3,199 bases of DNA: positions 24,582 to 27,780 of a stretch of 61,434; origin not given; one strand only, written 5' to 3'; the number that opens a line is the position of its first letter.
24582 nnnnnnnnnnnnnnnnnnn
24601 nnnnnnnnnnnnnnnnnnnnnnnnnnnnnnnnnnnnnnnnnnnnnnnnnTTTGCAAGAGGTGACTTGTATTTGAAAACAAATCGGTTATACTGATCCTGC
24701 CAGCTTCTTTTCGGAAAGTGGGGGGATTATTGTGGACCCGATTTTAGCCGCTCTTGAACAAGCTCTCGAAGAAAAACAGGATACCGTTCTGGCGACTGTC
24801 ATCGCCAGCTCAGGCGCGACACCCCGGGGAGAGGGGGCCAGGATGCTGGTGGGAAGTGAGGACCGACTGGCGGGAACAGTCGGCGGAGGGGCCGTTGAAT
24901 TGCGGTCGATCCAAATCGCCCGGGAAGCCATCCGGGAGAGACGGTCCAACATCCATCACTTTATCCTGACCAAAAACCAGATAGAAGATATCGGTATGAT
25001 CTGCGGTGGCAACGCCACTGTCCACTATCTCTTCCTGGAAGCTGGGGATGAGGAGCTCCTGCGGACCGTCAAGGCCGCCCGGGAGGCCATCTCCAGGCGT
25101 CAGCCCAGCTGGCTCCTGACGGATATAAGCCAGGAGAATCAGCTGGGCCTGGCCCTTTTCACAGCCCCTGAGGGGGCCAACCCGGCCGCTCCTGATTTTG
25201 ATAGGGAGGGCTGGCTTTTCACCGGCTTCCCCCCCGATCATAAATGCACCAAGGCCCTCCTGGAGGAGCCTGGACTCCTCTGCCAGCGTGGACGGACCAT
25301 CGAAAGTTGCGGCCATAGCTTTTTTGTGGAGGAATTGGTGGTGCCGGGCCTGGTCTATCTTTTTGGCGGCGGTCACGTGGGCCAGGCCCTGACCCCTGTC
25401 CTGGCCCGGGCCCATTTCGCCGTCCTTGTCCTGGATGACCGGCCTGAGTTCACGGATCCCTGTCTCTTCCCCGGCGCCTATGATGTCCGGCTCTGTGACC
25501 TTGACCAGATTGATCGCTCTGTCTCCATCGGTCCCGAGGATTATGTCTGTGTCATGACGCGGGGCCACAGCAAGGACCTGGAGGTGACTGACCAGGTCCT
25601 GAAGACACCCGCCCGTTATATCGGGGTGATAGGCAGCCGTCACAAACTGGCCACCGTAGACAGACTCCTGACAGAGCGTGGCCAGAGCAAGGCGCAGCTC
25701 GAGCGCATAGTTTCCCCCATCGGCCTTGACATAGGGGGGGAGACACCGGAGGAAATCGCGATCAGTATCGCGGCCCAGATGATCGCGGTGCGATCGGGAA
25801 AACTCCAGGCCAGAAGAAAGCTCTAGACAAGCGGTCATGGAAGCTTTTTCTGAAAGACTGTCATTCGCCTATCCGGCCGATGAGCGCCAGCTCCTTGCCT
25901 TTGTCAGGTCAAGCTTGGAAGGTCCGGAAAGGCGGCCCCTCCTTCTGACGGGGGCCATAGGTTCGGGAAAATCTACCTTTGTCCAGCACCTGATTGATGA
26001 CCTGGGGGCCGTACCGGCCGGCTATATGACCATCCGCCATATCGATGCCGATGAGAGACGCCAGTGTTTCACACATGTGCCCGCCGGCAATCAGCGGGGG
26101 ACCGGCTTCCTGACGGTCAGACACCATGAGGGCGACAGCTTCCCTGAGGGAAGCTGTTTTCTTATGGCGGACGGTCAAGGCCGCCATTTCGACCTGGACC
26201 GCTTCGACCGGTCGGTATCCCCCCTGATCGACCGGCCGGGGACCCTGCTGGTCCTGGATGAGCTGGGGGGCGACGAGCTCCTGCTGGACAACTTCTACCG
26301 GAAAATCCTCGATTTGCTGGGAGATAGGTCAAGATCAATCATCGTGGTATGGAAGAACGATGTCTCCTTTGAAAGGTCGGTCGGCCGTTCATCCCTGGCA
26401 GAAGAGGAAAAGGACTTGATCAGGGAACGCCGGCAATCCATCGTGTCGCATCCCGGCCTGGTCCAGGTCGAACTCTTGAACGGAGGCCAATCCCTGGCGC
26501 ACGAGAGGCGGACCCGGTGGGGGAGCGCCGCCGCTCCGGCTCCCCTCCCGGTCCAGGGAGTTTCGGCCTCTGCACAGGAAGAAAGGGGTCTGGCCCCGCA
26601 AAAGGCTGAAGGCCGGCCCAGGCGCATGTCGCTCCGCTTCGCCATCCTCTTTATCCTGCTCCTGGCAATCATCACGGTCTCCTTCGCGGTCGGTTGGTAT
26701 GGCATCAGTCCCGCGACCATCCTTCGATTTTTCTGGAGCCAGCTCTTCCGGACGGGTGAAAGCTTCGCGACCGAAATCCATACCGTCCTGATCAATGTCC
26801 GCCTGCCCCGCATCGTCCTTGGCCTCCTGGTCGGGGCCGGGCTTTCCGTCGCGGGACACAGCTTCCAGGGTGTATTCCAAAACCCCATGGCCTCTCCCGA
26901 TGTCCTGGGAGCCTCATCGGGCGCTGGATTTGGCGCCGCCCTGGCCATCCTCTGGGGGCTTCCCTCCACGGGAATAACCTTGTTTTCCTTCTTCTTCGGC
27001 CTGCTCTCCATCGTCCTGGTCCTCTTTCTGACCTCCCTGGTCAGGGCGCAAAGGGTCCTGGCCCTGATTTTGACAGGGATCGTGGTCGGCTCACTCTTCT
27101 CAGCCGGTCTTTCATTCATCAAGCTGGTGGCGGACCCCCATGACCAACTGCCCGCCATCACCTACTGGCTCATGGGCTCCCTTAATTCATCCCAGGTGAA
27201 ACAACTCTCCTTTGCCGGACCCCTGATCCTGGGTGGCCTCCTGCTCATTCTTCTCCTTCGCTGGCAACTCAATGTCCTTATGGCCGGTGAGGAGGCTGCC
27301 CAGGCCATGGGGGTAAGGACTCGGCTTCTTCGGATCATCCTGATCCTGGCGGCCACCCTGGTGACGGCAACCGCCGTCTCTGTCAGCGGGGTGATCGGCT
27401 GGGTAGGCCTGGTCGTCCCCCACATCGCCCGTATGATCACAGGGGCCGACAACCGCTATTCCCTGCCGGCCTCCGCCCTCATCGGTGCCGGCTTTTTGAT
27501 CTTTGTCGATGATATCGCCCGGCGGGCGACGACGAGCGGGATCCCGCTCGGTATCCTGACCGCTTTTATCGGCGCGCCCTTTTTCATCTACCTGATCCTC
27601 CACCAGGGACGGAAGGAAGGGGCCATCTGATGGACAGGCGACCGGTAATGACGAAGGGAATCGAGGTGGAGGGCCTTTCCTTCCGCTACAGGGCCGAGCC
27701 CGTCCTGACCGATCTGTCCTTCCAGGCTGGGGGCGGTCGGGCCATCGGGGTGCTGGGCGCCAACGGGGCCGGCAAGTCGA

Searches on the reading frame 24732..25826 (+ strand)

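Call 15: search_protein_families(library=ncbifam, proteins=[window:24732-25826:+])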
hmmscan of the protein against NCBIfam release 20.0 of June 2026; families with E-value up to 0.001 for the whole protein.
window:24732-25826:+ (364 aa): 2 families
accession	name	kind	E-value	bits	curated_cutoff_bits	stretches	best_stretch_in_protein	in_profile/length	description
NF045664.1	XdhC_rel_AOR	equivalog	2.6e-87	293.3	350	1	5-355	2-345/346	XdhC family aldehyde oxidoreductase maturation factor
TIGR02964.1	xanthine_xdhC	equivalog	7.6e-45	153.4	161.6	2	208-351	103-246/246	xanthine dehydrogenase accessory protein XdhC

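Call 16: search_protein_families(library=pfam, proteins=[window:24732-25826:+])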
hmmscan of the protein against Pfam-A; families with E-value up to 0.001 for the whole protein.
window:24732-25826:+ (364 aa): 2 families
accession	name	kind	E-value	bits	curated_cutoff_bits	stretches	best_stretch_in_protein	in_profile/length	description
PF13478.12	XdhC_C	-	2.9e-40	138.1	29.7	1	208-350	1-125/125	XdhC Rossmann domain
PF02625.21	XdhC_CoxI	-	8.2e-18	64.6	24.3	1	12-77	2-67/68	XdhC and CoxI family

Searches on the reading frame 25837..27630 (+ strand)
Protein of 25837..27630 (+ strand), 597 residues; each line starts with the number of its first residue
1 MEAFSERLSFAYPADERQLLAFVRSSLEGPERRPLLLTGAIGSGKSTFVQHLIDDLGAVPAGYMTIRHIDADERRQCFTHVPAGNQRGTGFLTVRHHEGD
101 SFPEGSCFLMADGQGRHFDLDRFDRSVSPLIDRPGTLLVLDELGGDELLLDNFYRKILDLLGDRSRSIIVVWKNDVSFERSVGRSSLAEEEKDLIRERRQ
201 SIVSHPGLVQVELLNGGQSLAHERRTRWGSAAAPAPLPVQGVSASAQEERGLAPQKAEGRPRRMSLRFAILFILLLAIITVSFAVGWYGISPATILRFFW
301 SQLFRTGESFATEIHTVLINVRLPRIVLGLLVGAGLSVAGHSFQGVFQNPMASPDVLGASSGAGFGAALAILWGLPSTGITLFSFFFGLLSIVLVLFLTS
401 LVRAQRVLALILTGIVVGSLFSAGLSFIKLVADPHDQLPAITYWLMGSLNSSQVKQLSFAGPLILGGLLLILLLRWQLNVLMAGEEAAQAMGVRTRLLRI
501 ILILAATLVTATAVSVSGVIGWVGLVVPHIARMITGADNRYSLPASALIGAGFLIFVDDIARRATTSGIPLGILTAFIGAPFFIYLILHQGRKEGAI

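Call 79: search_protein_families(library=pfam, proteins=[window:25837-27630:+], max_evalue=0.00001)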
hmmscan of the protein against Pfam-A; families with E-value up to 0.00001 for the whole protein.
window:25837-27630:+ (597 aa): 2 families
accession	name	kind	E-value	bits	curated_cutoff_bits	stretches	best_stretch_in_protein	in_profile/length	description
PF01032.23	FecCD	-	4.3e-84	282.6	26.5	1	274-588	1-310/311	FecCD transport family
PF03266.21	NTPase_1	-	1.9e-07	31.5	23.9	1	35-175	2-137/168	NTPase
